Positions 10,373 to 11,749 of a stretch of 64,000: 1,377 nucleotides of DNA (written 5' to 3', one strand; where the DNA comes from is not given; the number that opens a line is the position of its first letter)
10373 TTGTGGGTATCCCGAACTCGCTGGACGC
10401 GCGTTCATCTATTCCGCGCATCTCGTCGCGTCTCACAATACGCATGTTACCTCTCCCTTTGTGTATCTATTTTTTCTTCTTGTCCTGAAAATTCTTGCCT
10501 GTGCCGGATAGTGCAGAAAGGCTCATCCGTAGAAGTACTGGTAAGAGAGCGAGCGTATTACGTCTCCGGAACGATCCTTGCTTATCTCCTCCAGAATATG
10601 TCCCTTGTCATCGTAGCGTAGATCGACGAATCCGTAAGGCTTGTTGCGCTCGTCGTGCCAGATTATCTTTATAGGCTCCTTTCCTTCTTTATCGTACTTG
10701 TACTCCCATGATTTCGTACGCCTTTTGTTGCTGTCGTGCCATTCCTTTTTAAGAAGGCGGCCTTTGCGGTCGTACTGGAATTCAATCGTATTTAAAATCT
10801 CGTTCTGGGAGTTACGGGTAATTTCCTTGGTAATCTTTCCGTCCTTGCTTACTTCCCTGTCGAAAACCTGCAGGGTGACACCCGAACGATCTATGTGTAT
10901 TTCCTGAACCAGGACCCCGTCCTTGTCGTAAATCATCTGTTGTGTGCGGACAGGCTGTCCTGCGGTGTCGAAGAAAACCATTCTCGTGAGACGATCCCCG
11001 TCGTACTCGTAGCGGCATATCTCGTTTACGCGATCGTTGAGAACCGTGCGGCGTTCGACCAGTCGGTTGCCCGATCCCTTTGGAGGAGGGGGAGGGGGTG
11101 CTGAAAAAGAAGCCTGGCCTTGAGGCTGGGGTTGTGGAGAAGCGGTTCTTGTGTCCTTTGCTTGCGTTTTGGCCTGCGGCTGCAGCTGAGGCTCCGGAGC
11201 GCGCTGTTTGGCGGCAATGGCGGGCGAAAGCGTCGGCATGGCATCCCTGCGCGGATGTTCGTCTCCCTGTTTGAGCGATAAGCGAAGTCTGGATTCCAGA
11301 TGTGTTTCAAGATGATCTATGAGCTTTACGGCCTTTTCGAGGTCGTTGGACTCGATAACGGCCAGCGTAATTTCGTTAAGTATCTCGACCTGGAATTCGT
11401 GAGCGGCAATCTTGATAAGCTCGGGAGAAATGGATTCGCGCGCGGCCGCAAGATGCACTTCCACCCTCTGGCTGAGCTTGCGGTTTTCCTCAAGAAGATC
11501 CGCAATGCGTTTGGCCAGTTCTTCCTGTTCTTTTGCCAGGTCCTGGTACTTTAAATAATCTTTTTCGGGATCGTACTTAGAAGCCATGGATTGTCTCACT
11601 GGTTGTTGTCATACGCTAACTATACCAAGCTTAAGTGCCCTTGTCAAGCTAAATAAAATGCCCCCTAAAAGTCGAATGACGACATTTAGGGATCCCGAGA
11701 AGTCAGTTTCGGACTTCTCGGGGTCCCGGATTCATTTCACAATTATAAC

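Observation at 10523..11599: Small cytoplasmic coiled-coil + YD-repeat protein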

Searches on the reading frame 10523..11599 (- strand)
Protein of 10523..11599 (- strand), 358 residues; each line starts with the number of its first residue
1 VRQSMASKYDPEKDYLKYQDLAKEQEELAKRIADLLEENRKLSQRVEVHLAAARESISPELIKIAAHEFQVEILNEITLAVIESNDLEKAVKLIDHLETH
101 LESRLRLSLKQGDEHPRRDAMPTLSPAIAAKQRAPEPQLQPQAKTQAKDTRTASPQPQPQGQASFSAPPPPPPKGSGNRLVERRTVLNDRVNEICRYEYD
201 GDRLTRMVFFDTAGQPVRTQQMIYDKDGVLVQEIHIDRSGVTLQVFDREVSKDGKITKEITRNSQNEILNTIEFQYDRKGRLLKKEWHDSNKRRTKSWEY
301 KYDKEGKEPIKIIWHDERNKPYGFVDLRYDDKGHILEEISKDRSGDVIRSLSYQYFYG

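Call 3: search_protein_families(library=pfam, proteins=[window:10523-11599:-], max_evalue=10)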
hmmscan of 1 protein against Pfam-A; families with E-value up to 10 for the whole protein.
window:10523-11599:- (358 aa): 5 families
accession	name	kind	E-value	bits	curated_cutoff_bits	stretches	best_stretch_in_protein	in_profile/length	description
PF15283.12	DUF4595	-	0.0059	17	34.2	1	252-355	58-160/202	Domain of unknown function (DUF4595) with porin-like fold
PF05593.20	RHS_repeat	-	0.027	15.3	22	1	276-306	1-26/38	RHS Repeat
PF04977.20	DivIC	-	0.13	12.6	28.9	1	13-47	14-48/80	Septum formation initiator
PF05812.17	Herpes_BLRF2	-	0.36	11.4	25.8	1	25-66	4-38/119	Herpesvirus BLRF2 protein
PF14650.11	FAM75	-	2.3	8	24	1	124-173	67-121/382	FAM75 family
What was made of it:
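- On DUF4595 (PF15283, porin-like fold): 17 bits against 34.2 (call 3).
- Closest known: DUF4595 / 'porin-like' small proteins of Bacteroides. Same: DUF4595 is also the best, though sub-threshold, Pfam hit for the window protein (E = 0.006, call 3).
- There is no Por_Secre_tail or other C-terminal sorting domain (call 3). There is a weak Pfam DivIC hit, E = 0.12 (call 3).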

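Call 4: search_protein_families(library=ncbifam, proteins=[window:10523-11599:-], max_evalue=10)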
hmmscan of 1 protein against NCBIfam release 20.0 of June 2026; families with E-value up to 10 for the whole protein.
window:10523-11599:- (358 aa): 2 families
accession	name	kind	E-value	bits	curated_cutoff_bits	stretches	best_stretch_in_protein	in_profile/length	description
TIGR01643.1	YD_repeat_2x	repeat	0.028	14.9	15.8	1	270-295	16-41/42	YD repeat-containing protein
NF002883.0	PRK03352.1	equivalog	0.07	12.3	330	1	12-94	253-335/347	DNA polymerase IV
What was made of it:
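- On YD / RHS repeat (Pfam PF05593 RHS_repeat; NCBIfam TIGR01643 YD_repeat_2x): Calls 3, 4.
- Closest known: RHS/YD-repeat shells of Rhs T6SS effectors, TcB/TcC ABC toxins and teneurins. Different: The protein's own profile scores are below cut-off (calls 3, 4).
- Checked: The protein's own profile scores for YD/RHS are sub-threshold (RHS_repeat 15.3 bits against 22; TIGR01643 14.9 against 15.8; calls 3, 4).
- No catalytic family hit (calls 3, 4).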

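Call 5: search_solved_structures(query=window:10523-11599:-, max_evalue=10, show_alignments=3)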
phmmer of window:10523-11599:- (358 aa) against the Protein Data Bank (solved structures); distinct sequences matched with E-value up to 10: 15.
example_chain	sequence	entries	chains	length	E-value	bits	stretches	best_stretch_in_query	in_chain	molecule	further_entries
4u7k_A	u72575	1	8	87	0.057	15.7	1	255-319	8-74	ColH protein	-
4u6t_A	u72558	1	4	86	0.058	15.7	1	255-319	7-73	ColH protein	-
6mdm_J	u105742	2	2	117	0.5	12.6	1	152-200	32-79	Vesicle-associated membrane protein 2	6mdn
6ip1_A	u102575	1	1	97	0.5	12.6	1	153-200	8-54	Vesicle-associated membrane protein 2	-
1sfc_A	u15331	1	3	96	0.58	12.4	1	156-200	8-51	PROTEIN (SYNAPTOBREVIN 2)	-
2kog_A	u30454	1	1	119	0.82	11.9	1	154-200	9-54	Vesicle-associated membrane protein 2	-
8wgh_E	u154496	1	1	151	0.89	11.8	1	116-211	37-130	Photosystem I reaction center subunit IV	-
9y6s_7Q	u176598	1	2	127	0.95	11.7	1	99-191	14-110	Roadblock/LAMTOR2 domain-containing protein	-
6fay_A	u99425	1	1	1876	1.3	11.3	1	225-308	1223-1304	Odz3 protein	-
7bam_A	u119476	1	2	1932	1.8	10.8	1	258-308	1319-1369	Teneurin-4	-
7ban_A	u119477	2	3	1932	1.8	10.8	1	258-308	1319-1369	Teneurin-4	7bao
8r54_A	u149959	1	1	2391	2.6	10.2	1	225-308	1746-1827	Teneurin-3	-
8r50_B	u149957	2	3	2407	2.7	10.2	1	225-308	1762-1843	Teneurin-3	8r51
9igs_A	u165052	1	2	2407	2.7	10.2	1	225-308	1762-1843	Isoform A1B1 of Teneurin-3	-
8ohs_C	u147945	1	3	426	4.3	9.5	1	103-172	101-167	Pyruvate dehydrogenase X component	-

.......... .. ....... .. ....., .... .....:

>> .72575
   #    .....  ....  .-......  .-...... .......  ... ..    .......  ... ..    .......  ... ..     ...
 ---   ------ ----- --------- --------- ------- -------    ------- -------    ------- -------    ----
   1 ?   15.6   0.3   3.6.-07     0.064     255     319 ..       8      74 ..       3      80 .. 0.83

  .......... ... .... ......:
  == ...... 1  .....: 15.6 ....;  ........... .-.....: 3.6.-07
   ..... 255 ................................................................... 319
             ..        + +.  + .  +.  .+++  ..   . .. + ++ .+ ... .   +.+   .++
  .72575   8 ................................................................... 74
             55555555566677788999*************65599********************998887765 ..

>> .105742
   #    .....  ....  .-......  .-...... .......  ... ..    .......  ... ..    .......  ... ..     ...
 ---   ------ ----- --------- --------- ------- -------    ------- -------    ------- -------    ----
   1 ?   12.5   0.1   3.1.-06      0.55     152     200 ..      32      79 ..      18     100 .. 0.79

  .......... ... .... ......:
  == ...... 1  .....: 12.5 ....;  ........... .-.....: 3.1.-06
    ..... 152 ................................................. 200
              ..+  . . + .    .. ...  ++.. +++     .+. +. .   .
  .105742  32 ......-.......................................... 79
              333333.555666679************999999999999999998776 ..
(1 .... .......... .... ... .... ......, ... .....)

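Call 6: find_homologous_proteins(query=window:10523-11599:-, max_evalue=0.001)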
Query window:10523-11599:- (358 aa): 19 proteins with E <= 0.001 among 5416 candidates.
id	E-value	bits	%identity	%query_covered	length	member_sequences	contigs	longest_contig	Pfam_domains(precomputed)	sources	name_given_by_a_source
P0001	1.6e-218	743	95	99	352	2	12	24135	-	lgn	-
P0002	2.5e-209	712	90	99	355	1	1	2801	-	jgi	jgi:hypothetical protein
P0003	5.4e-199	678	87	99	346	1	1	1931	PF15283.13,PF25023.2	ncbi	-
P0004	1.0e-173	595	78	99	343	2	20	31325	-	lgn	-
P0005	1.6e-140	486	64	99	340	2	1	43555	PF25023.2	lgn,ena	-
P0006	1.8e-138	479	63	99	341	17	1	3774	-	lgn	-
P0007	2.8e-138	479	63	99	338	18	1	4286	-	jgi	jgi:exonuclease VII small subunit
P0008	5.2e-138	478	63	99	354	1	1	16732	PF15283.13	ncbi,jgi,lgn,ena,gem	-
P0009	5.7e-138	478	63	99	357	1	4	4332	-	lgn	-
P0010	1.4e-137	476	62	99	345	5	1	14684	-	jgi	jgi:hypothetical protein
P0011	1.4e-136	473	58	100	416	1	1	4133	-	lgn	-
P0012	3.9e-135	468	62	99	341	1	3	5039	-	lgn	-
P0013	5.7e-133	461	59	99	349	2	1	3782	-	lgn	-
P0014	6.9e-133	461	61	99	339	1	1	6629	-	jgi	-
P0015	1.7e-126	440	61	98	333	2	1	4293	-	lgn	-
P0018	8.4e-107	375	51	99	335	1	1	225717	-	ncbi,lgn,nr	ncbi:hypothetical protein JXM67_01085 [candidate division WOR-3 bacterium]|nr:hypothetical protein [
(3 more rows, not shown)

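Call 11: find_encoding_contigs(protein=P0018, flank=10000, max_places=3)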
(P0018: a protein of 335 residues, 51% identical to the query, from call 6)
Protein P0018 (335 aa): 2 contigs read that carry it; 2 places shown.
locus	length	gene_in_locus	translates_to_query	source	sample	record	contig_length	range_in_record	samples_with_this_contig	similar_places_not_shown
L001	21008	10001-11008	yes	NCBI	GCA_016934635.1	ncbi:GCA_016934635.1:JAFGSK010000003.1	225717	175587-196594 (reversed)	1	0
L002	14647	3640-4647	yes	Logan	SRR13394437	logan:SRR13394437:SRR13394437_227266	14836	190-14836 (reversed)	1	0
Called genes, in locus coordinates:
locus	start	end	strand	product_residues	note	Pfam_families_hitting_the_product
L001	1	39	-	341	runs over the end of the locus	PF05343:Peptidase_M42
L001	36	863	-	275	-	PF02195:ParB_N, PF17762:HTH_ParB, PF20432:Xre-like-HTH (faint), PF23552:ParB_C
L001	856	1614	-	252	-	PF00142:Fer4_NifH (weak), PF01656:CbiA, PF02374:ArsA_ATPase (faint), PF06564:CBP_BcsQ (weak), PF09140:MipZ (weak), PF10609:ParA, PF13614:AAA_31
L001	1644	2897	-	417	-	PF13393:tRNA-synt_His, PF00587:tRNA-synt_2b, PF03129:HGTP_anticodon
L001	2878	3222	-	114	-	PF04892:VanZ-LLP1 (weak)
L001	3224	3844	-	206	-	PF01813:ATP-synt_D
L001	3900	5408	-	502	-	PF02874:ATP-synt_ab_N, PF00006:ATP-synt_ab, PF22919:ATP-synt_VA_C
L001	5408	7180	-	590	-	PF02874:ATP-synt_ab_N, PF16886:ATP-synt_ab_Xtn, PF00006:ATP-synt_ab, PF22919:ATP-synt_VA_C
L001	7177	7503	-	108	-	PF01990:ATP-synt_F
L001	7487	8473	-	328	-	PF01992:vATP-synt_AC39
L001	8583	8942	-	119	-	PF00072:Response_reg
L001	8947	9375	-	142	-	-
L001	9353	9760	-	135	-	-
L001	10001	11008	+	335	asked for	-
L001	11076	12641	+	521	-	PF03853:YjeF_N, PF01256:Carb_kinase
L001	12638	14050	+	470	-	-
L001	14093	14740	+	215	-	PF01209:Ubie_methyltran, PF13489:Methyltransf_23, PF07021:MetW, PF13847:Methyltransf_31, PF08241:Methyltransf_11, PF08242:Methyltransf_12, PF13649:Methyltransf_25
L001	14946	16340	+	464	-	PF13088:BNR_2 (faint), PF14870:PSII_BNR (faint), PF24316:Tli3 (faint), PF15892:BNR_4 (faint), PF02012:BNR (faint)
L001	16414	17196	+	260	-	PF13860:FlgD_ig (weak)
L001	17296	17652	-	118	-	-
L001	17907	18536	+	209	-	PF01872:RibD_C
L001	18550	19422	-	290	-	PF00106:adh_short, PF08659:KR (weak), PF01370:Epimerase (weak), PF13561:adh_short_C2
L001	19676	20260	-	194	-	-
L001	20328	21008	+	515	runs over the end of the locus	PF00171:Aldedh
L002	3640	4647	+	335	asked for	-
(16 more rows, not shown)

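Call 12: find_encoding_contigs(protein=P0005, flank=10000, max_places=3)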
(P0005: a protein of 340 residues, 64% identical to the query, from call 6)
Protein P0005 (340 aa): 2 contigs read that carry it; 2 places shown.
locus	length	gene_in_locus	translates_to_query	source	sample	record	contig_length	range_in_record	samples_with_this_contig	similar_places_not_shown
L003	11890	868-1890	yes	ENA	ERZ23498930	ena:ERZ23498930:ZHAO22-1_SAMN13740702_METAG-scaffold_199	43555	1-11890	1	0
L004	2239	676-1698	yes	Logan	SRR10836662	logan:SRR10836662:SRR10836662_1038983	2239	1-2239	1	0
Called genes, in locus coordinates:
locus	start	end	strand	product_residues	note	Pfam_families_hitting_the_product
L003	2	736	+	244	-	?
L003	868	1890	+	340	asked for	PF25023:TEN_YD-shell (faint)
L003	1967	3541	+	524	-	PF03853:YjeF_N, PF01256:Carb_kinase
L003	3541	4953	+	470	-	-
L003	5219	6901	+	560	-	PF00171:Aldedh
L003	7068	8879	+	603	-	PF08308:PEGA, PF00801:PKD (weak), PF22352:K319L-like_PKD (weak), PF00041:fn3 (faint), PF08309:LVIVD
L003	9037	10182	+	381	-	PF20094:GWxTD_dom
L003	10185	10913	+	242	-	PF04468:PSP1, PF28472:PSP1_3rd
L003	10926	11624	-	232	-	PF01694:Rhomboid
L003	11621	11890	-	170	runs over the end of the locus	PF02542:YgbB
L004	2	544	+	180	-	?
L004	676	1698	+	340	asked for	PF25023:TEN_YD-shell (faint)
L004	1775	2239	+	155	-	?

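Call 18: predict_structure(alignment_id=A1)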
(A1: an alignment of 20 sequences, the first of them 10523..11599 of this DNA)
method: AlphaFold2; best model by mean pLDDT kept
length: 358 residues; sequences in the alignment: 20
mean_pLDDT: 76.1   pTM: 0.46
mean pLDDT of the five models: 76.1, 73.8, 73.7, 71.7, 70.9
residues with pLDDT >= 90: 137; 70-90: 131; 50-70: 16; < 50: 74
segments of 3 or more residues with pLDDT < 50: 1-6, 109-176
pLDDT, mean of each block of 10 residues (from residue 1): 50 79 88 90 86 73 78 85 81 84 60 33 34 33 29 28 32 52 81 87 91 89 91 93 94 92 94 94 95 95 91 94 94 91 94 84
secondary structure, 60 per line:
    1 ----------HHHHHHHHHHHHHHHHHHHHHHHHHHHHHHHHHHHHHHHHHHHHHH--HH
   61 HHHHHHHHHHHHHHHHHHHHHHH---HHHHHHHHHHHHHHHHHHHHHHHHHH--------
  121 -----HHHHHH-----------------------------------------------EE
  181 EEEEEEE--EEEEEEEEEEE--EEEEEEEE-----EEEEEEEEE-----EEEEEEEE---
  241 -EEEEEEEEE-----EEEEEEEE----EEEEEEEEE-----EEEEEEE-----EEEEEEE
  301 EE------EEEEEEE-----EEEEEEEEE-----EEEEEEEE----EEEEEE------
elements in order: H11-56 H59-83 H87-112 H126-131 E179-187 E190-200 E203-210 E216-224 E230-237 E242-250 E256-263 E268-276 E282-288 E294-302 E309-315 E321-329 E335-342 E347-352
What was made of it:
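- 11264..11587 (-): N-terminal helical domain (residues 5-112 in ORF numbering) with three predicted helices. It contains the conserved core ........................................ No homolog was found outside this family. AF2 helices 11-56, 59-83 and 87-112 at pLDDT 73-90 (call 18).
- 11066..11263 (-): Disordered P/Q/A/K-rich linker (residues 113-178), variable in length and sequence between homologs. pLDDT 28-34 (call 18).
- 11207..11239 (-): Conserved short linear motif inside the linker, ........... (family consensus PP[ST].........). It is a candidate docking motif. AF2 predicts a short helix at 126-131 (call 18).
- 10526..11065 (-): C-terminal divergent YD (RHS-type) repeat domain: 14 antiparallel strands making 6.5 hairpin units of about 26 aa. 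One face is aromatic (a Y/W ladder) and the other is charged. It ends in the invariant YQYFYG. AF2 pLDDT above 90 (call 18).
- On YD / RHS repeat (Pfam PF05593 RHS_repeat; NCBIfam TIGR01643 YD_repeat_2x): AF2 pLDDT above 90 for residues 179-352 (call 18).
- On Canonical heptad coiled coil: AF2 gives three helices rather than one (call 18).
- Checked: The linker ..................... is present and is predicted disordered (pLDDT about 30, call 18).
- The layout is a helical domain, a P/Q-rich disordered linker and a globular C-domain (call 18).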

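Call 19: search_protein_representatives(protein=window:10523-11599:-)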
Query: 358 residues. Proteins with E-value up to 0.001 (for the whole library): 745; up to 1e-10: 20; up to 1e-30: 5. The best 150 are listed.
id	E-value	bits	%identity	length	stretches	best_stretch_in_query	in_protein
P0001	5.0e-219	742.6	95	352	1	5-358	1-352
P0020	5.8e-50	186.7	38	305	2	164-357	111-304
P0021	1.0e-41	159.6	34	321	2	152-356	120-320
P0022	2.9e-32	128.5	33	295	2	172-355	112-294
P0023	3.8e-32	128.1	22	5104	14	202-354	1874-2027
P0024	1.0e-28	116.9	29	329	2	181-355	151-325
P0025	2.4e-22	95.9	26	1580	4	223-348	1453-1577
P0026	4.9e-21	91.6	33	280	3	257-355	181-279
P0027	2.1e-19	86.3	27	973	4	196-351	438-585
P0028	2.5e-17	79.4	31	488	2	198-355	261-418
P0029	1.7e-16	76.7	27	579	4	190-340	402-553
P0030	2.4e-15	72.9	33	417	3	264-355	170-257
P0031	4.5e-13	65.4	29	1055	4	204-326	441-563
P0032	7.1e-13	64.8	29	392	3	205-358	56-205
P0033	2.5e-12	63.0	31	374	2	183-354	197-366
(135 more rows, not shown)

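Call 22: fold_search(model_id=the predicted structure, library=pdb)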
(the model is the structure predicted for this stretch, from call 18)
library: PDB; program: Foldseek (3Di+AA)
matches with E <= 10: 691; with E <= 0.001: 67
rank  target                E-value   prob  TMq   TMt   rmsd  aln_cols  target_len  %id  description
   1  8qjd_B                3.2e-08  1.00  0.20  0.08  15.8       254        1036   18  T6SS-linked Rhs repeat protein - Salmonella bongori Rhs-core domain (released 2024-09-25)
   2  8qjc                  4.0e-08  1.00  0.16  0.07  15.0       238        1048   17  T6SS-linked Rhs repeat protein - Salmonella bongori Rhs-core domain with toxin domain (released 2024-09-25)
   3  8qjb_A                7.2e-08  1.00  0.33  0.13   8.6       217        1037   13  T6SS-linked Rhs repeat protein - Salmonella bongori Rhs-core domain extended N-terminus (released 2024-09-25)
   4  8qja_B                9.9e-08  1.00  0.11  0.04  16.5       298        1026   14  T6SS-linked Rhs repeat protein - Advenella mimigardefordensis VgrG-Rhs core (released 2024-09-25)
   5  6kk9_D                1.0e-07  1.00  0.16  0.25  14.8       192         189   14  A Crystal structure of OspA mutant (released 2020-07-29)
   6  8qja_C                1.4e-07  1.00  0.13  0.06  15.4       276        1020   15  T6SS-linked Rhs repeat protein - Advenella mimigardefordensis VgrG-Rhs core (released 2024-09-25)
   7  8qja_A                1.8e-07  1.00  0.12  0.05  15.8       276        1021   15  T6SS-linked Rhs repeat protein - Advenella mimigardefordensis VgrG-Rhs core (released 2024-09-25)
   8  8uxt                  1.9e-07  1.00  0.16  0.06  13.9       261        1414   16  Acinetobacter baumannii Tse15 Rhs effector, toxin cleavage mutant (D1369N, D1391N) (released 2024-10-09)
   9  7ban_A                2.0e-07  1.00  0.21  0.06  14.6       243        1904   15  human Teneurin4 Mut C2 (released 2022-01-12)
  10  8uy4_A                2.2e-07  1.00  0.13  0.06  13.2       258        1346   17  Acinetobacter baumannii Tse15 Rhs effector (released 2024-10-09)
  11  6kk9_C                3.4e-07  1.00  0.17  0.25  14.1       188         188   13  A Crystal structure of OspA mutant (released 2020-07-29)
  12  8cp6_B                3.8e-07  1.00  0.12  0.05  16.1       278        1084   11  Type six secretion system exported effector 5 (Tse5) (released 2023-12-06)
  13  8qja_D                3.8e-07  1.00  0.13  0.06  15.4       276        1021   15  T6SS-linked Rhs repeat protein - Advenella mimigardefordensis VgrG-Rhs core (released 2024-09-25)
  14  6kk9_B                4.7e-07  1.00  0.16  0.25  15.1       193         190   13  A Crystal structure of OspA mutant (released 2020-07-29)
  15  8r54_A                4.7e-07  1.00  0.14  0.04  16.6       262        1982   14  Mouse teneurin-3 non-compact subunit - A0B0 isoform (released 2024-05-08)
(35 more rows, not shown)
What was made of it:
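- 10526..11065 (-): Foldseek hits to Rhs, teneurin and TcB/C at E = 3e-8 (call 22).
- On YD / RHS repeat (Pfam PF05593 RHS_repeat; NCBIfam TIGR01643 YD_repeat_2x): Foldseek E = 3e-8 to 8qjd/8qjb, probability 1.00 (call 22).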

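Call 25: find_related_loci(query=A1, collection=genome_contigs, flank=6000)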
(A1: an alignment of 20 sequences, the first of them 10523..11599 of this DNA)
Query A1 (358 aa) in genome_contigs; peptide patterns used: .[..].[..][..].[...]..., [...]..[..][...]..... (x = any residue, [..] = any of these).
40 stretches matched a pattern; 8 encode a relative of the query (tblastn E <= 1e-3); 8 distinct loci.
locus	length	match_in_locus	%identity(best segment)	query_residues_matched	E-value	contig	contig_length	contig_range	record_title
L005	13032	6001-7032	62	2-358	3e-150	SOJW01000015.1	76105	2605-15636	MAG: Candidatus Stahlbacteria bacterium isolate E44_bin36 NODE_59_length_76105_cov_7.194780, whole genome shotgun sequen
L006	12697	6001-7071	63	2-358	2e-149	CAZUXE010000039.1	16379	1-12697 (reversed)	MAG TPA_asm: uncultured bacterium isolate binchicken_co67_275 genome assembly, contig: NODE_3611_length_16379_cov_8.7474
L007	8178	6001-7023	63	2-358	1e-148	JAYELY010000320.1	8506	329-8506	MAG: candidate division WOR-3 bacterium isolate MAG095 MAG095_320, whole genome shotgun sequence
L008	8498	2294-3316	62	2-358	7e-148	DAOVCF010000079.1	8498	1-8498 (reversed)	MAG TPA_asm: Candidatus Stahlbacteria bacterium isolate CSMAG_1024 CSMAG_1024_k141_2621335_length_8498_cov_20.9880, whol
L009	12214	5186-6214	63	5-358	2e-147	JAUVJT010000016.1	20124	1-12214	MAG: Candidatus Stahlbacteria bacterium isolate CSMAG_461 CSMAG_461_k127_3199042_length_20124_cov_14.9947, whole genome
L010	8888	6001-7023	62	2-358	7e-146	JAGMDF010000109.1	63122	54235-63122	MAG: candidate division WOR-3 bacterium isolate RS_17_4 ZL495.bin.4.fa_109, whole genome shotgun sequence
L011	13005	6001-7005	51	5-358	3e-116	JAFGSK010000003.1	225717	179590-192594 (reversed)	MAG: candidate division WOR-3 bacterium isolate Zod_Metabat.887 k87_110771, whole genome shotgun sequence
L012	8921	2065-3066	49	8-358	8e-104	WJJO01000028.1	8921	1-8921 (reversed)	MAG: candidate division WOR-3 bacterium isolate RBin_337 k141_359432, whole genome shotgun sequence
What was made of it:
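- Tried and rejected: A1 worked, but its patterns reach only close relatives (call 25), so the taxonomic range of the distant orthologs is unknown.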
